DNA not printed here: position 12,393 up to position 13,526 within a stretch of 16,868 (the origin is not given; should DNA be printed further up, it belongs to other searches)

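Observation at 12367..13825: Unannotated small RHH-like ORF coupled to a pair of paralogous genes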

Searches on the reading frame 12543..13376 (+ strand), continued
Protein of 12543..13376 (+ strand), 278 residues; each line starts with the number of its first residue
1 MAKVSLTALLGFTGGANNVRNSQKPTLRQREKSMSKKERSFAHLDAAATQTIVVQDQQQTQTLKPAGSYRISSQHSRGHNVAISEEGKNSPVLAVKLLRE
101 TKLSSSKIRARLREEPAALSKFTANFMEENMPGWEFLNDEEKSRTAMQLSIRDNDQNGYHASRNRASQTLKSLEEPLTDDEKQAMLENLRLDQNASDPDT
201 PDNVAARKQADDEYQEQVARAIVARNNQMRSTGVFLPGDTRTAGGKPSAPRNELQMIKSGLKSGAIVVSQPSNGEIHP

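Call 48: find_related_loci(query=A1, collection=genome_contigs, flank=10000)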
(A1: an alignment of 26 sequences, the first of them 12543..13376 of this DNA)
Query A1 (278 aa) in genome_contigs; peptide patterns used: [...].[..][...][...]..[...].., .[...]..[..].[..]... (x = any residue, [..] = any of these).
55 stretches matched a pattern; 26 encode a relative of the query (tblastn E <= 1e-3); 26 distinct loci.
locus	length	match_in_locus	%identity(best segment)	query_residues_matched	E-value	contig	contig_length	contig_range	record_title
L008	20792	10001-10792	51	1-264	5e-79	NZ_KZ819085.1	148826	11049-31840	Brenneria corticis strain CFCC 11842 scaffold15, whole genome shotgun sequence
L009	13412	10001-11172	49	41-271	1e-66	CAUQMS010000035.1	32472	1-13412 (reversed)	MAG TPA_asm: uncultured Enterobacterales bacterium isolate ERR9969103_bin.4_MetaWRAP_v1.3_MAG genome assembly, contig: E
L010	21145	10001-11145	48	41-271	4e-66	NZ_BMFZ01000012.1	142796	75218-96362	Hafnia psychrotolerans strain CGMCC 1.12806 sequence12, whole genome shotgun sequence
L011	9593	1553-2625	52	55-259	2e-64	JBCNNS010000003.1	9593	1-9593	MAG: Raoultella sp. isolate SMAGNO107 Contig3, whole genome shotgun sequence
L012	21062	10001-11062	54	74-261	7e-64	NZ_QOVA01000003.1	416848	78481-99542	Edaphovirga cremea strain DSM 105170 Scaffold3, whole genome shotgun sequence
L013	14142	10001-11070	52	56-259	1e-63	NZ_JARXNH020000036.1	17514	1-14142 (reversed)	Raoultella scottii strain BAC 10a-01-01 NODE_126_length_17514_cov_55.438028, whole genome shotgun sequence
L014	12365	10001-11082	51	73-271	4e-63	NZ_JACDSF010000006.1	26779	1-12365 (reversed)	Pectobacterium brasiliense strain CFBP8736 Pectobacterium_brasiliense_CFBP8736_contig_6, whole genome shotgun sequence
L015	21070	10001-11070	51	56-259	5e-62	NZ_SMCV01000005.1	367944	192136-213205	Raoultella sp. BIGb0138 Ga0304797_105, whole genome shotgun sequence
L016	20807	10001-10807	43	1-264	5e-62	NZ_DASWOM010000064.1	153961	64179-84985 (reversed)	MAG: Acerihabitans sp. isolate SMAG_U3441 k141_824652, whole genome shotgun sequence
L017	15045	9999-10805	43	1-264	5e-62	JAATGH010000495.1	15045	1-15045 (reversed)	MAG: Enterobacterales bacterium isolate bin_314 k141_5231872, whole genome shotgun sequence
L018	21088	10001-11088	51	74-271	9e-62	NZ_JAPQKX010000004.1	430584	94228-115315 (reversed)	Pectobacterium jejuense strain 13-115 NODE_4_length_430584_cov_35.826681, whole genome shotgun sequence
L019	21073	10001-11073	51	55-261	3e-61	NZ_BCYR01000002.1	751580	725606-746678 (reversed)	Raoultella ornithinolytica NBRC 105727 = ATCC 31898 strain NBRC 105727, whole genome shotgun sequence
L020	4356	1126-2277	49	41-264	1e-59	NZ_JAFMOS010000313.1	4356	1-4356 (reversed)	Rahnella perminowiae strain SL6 NODE_334_length_4356_cov_17.960511, whole genome shotgun sequence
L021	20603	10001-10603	51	39-237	1e-58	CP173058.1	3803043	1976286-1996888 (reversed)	Morganella morganii strain CYJ1 chromosome, complete genome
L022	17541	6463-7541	58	74-234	8e-57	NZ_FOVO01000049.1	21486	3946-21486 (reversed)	Xenorhabdus japonica strain DSM 16522, whole genome shotgun sequence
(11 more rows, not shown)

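Call 54: fold_search(model_id=the predicted structure, library=viral)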
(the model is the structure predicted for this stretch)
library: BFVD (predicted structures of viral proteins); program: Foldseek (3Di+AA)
matches with E <= 10: 52; with E <= 0.001: 0
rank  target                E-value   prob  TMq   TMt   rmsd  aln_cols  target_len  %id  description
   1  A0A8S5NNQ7            5.3e-01  0.66  0.15  0.12  12.2        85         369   21  Peptidase S49 domain-containing protein [Siphoviridae sp. ctpbe1]
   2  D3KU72                1.2e+00  0.06  0.14  0.13  36.2       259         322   13  Phosphoprotein [Rice yellow stunt virus]
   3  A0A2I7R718            1.3e+00  0.06  0.10  0.16  26.7       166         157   14  (no name in the UniProt tables at hand)
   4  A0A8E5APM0            1.3e+00  0.05  0.13  0.07  31.1       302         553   12  Protein ORF20 [Anguillid herpesvirus 1]
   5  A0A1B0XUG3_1          1.7e+00  0.04  0.15  0.07  34.9       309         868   14  (no name in the UniProt tables at hand)
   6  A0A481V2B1            1.7e+00  0.02  0.11  0.07  25.4       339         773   12  (no name in the UniProt tables at hand)
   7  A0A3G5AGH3            1.8e+00  0.03  0.09  0.09  25.5       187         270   16  Uncharacterized protein [Solumvirus sp.]
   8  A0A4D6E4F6            2.4e+00  0.04  0.10  0.17  21.2       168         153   11  (no name in the UniProt tables at hand)
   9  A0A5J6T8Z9            2.6e+00  0.03  0.11  0.13  24.9       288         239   11  (no name in the UniProt tables at hand)
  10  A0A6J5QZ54            2.9e+00  0.15  0.12  0.37   8.5        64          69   22  Excise, DNA binding domain, excisionase family [uncultured Caudovirales phage]
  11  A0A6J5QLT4            2.9e+00  0.04  0.11  0.22  14.9       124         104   12  Uncharacterized protein [uncultured Caudovirales phage]
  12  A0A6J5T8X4            2.9e+00  0.03  0.14  0.07  32.4       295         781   13  Uncharacterized protein [uncultured Caudovirales phage]
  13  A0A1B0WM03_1          3.1e+00  0.07  0.16  0.04  23.1       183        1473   12  (no name in the UniProt tables at hand)
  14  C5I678                3.1e+00  0.02  0.11  0.11  18.3       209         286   12  Structural protein [Staphylococcus phage phiPVL-CN125]
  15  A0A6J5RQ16            3.2e+00  0.03  0.13  0.18  26.3       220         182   15  Ryanodine receptor Ryr [uncultured Caudovirales phage]
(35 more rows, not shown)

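Call 61: get_annotated_region(hit=H2, flank=9000)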
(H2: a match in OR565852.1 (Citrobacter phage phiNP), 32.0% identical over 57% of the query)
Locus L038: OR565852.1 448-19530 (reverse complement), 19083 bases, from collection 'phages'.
description: Citrobacter phage phiNP, complete genome.
organism: Citrobacter phage phiNP (NCBI taxid 3092605)
taxonomy: Viruses; Duplodnaviria; Heunggongvirae; Uroviricota; Caudoviricetes
host: Citrobacter rodentium DBS100; source: bacterial culture; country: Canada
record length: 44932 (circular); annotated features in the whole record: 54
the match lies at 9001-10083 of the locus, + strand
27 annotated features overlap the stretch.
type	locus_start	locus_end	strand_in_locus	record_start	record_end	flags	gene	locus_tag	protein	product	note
CDS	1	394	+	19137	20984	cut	terL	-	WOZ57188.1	large subunit terminase DNA packaging protein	-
CDS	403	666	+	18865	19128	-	htjp_2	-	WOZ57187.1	head-tail joining protein W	-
CDS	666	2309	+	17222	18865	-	por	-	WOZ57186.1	portal protein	-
CDS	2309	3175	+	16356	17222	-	-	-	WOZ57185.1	head tail preconnector protease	htprot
CDS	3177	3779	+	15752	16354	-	-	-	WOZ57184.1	hypothetical protein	hypothetical protein phiBZS1_p06; phiNP_023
CDS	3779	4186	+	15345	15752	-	hdp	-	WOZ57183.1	head decoration protein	-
CDS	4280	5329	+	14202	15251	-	mcp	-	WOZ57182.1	major capsid protein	-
CDS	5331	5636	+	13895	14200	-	-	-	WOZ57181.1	hypothetical protein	hypothetical protein phiBZS1_p09; phiNP_020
CDS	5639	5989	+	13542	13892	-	htjp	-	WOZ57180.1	head tail-joining protein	-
CDS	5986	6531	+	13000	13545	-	tsp_2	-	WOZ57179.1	ATP-binding tail sheath protein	-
CDS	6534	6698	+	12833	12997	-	-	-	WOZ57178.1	DUF2635 domain-containing protein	phiNP_017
CDS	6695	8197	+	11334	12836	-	tsp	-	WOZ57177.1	tail sheath protein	-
CDS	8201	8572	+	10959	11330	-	ttp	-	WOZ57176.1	tail tube protein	-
CDS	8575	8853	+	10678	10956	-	tap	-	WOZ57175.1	tail assembly chaperone protein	-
CDS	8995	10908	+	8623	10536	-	tmp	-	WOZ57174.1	tape measure protein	-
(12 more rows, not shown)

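Call 65: search_dna_similar(query=L038:3177-3776:+, collection=phages, mode=protein, max_evalue=0.001, max_rows=40, rows=spread)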
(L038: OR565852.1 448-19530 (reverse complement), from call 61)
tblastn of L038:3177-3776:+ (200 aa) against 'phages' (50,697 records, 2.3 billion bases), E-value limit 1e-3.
Records with a match: 2; places in all: 2; records where one place covers at least 80% of the query: 0.
Best place of each record, by identity: >=99% 1; <60% 1.
By first word of the organism name: Citrobacter 1; Serratia 1.
By host as written in the record: Citrobacter rodentium DBS100 1; Serratia sp. OS31 1.
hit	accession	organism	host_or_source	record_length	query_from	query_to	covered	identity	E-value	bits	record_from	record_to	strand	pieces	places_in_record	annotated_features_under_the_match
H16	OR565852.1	Citrobacter phage phiNP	Citrobacter rodentium DBS100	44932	109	200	46%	100.0%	8e-27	112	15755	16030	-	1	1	hypothetical protein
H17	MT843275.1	Serratia phage vB_SspM_BZS1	Serratia sp. OS31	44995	109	200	46%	55.4%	8e-8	57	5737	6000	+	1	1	hypothetical protein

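Call 70: find_related_loci(query=A3, collection=viral_contigs, flank=5000)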
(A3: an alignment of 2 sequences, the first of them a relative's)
Query A3 (200 aa) in viral_contigs; peptide patterns used: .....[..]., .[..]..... (x = any residue, [..] = any of these).
444 stretches matched a pattern; 10 encode a relative of the query (tblastn E <= 1e-3); 10 distinct loci.
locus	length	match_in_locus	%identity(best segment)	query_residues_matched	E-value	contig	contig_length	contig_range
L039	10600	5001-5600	100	1-200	2e-126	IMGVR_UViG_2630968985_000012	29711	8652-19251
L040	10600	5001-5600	100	1-200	2e-126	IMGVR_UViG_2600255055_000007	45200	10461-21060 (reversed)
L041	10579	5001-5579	55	1-200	4e-32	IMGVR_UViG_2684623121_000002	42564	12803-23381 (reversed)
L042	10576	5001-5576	60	1-200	2e-30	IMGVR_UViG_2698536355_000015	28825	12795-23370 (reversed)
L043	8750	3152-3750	49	3-200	1e-29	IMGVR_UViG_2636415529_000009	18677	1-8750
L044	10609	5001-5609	45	1-200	1e-28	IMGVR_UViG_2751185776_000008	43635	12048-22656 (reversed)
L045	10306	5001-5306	55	95-200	2e-27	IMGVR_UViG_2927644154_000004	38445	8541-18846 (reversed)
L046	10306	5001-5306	54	95-200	4e-26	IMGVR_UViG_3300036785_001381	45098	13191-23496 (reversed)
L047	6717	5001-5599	56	3-200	2e-27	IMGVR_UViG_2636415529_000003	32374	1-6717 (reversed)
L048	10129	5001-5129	53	95-136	7e-7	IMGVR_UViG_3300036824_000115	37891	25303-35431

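Call 72: search_protein_families(library=phrogs, proteins=[L038:3177-3776:+, L007:2042-2638:+, L038:2309-3172:+, L038:3779-4183:+, L038:4280-5326:+], max_evalue=0.01)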
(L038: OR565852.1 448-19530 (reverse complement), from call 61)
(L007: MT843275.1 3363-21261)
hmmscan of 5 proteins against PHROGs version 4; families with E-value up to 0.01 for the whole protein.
L038:3177-3776:+ (200 aa): 7 families
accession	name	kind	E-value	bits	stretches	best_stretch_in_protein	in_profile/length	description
phrog_6382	-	unknown function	8.5e-74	248.6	1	1-200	1-200/201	-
phrog_17040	-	head and packaging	2e-08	36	1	88-180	5-100/129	head maturation protease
phrog_20988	-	other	0.00029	20.5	1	20-104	291-364/652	ATPase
phrog_23795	-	unknown function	0.0011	18.5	1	20-92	345-432/743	-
phrog_2229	-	head and packaging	0.0017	18.7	1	18-113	251-348/428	head maturation protease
phrog_53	-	head and packaging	0.0037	17.5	1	38-199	310-464/583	head maturation protease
phrog_35607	-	unknown function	0.0076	15.8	1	20-92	424-498/660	-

L007:2042-2638:+ (199 aa): 3 families
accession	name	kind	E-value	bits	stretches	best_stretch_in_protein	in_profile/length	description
phrog_6382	-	unknown function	3e-58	197.8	1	4-199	6-200/201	-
phrog_17040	-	head and packaging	3.2e-10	41.8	1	92-165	8-84/129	head maturation protease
phrog_20988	-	other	0.00051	19.7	1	17-108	290-368/652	ATPase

L038:2309-3172:+ (288 aa): 6 families
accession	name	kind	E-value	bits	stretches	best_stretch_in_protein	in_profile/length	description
phrog_53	-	head and packaging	2.4e-113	381.3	1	1-282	6-288/583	head maturation protease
phrog_4759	-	unknown function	2.2e-46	159.2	1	2-194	7-205/209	-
phrog_33023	-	unknown function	3.1e-27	96.5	1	66-277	63-279/507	-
phrog_24209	-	unknown function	1.2e-15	58.1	1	93-140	1-48/49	-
phrog_21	-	head and packaging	2.7e-12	46.3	1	53-275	543-782/1362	portal protein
phrog_20963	-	unknown function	1.8e-05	25.5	1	2-39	7-44/51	-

L038:3779-4183:+ (135 aa): 3 families
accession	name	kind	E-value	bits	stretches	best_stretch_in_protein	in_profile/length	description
phrog_49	-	head and packaging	3.2e-35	122.2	1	11-132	18-144/147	head decoration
phrog_3583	-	head and packaging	1.6e-05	25.4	1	39-94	49-107/155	head decoration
phrog_909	-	head and packaging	4.9e-05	24.5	1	28-121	25-108/113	major head protein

L038:4280-5326:+ (349 aa): 5 families
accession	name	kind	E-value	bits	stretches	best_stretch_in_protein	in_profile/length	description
phrog_29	-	head and packaging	7.7e-80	270.2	1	2-348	26-358/439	major head protein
phrog_6020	-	head and packaging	2.4e-30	106.4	1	21-348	20-340/473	major head protein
phrog_2353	-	head and packaging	2e-29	103.6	1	5-303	4-292/481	major head protein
phrog_6281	-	unknown function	1.3e-28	101.1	1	3-172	2-171/209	-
phrog_18489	-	unknown function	9.5e-11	43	1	5-83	6-84/151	-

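Call 73: search_protein_families(library=pfam, proteins=[L038:3177-3776:+, L007:2042-2638:+, L038:2309-3172:+, L038:3779-4183:+, L038:4280-5326:+], max_evalue=0.01)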
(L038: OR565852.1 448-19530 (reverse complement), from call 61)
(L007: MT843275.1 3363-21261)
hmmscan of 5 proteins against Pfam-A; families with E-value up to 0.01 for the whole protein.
L038:3177-3776:+ (200 aa): 2 families
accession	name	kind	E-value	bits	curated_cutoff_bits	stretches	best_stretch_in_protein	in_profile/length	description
PF07767.16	Nop53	-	0.00095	19.1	24.9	1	17-111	205-303/399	Nop53 (60S ribosomal biogenesis)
PF09073.15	BUD22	-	0.0076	16.1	37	1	10-92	134-229/435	BUD22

L007:2042-2638:+ (199 aa): 1 family
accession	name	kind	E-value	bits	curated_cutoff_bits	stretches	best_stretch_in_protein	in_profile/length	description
PF05793.18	TFIIF_alpha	-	0.003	16.7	27.1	1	16-166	292-442/528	Transcription initiation factor IIF, alpha subunit (TFIIF-alpha)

L038:2309-3172:+ (288 aa): 3 families
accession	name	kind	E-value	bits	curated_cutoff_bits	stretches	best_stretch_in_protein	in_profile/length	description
PF01343.23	Peptidase_S49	-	5.6e-27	95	24.9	1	142-283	6-148/154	Peptidase family S49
PF25145.1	NfeD1b_N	-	2.6e-05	24.4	40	1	110-182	29-99/189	NfeD1b, N-terminal domain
PF00574.28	CLP_protease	-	0.00022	21.6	20.2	0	103-166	37-101/182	Clp protease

L038:3779-4183:+ (135 aa): 1 family
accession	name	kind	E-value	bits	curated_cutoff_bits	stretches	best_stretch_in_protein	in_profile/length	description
PF02924.19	HDPD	-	1.2e-25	90.3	29.1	1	19-120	8-111/116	Bacteriophage lambda head decoration protein D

L038:4280-5326:+ (349 aa): 1 family
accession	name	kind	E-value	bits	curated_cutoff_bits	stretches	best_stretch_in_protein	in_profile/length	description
PF03864.22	Phage_cap_E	-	1.5e-59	202.1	22.9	1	7-348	2-329/329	Phage major capsid protein E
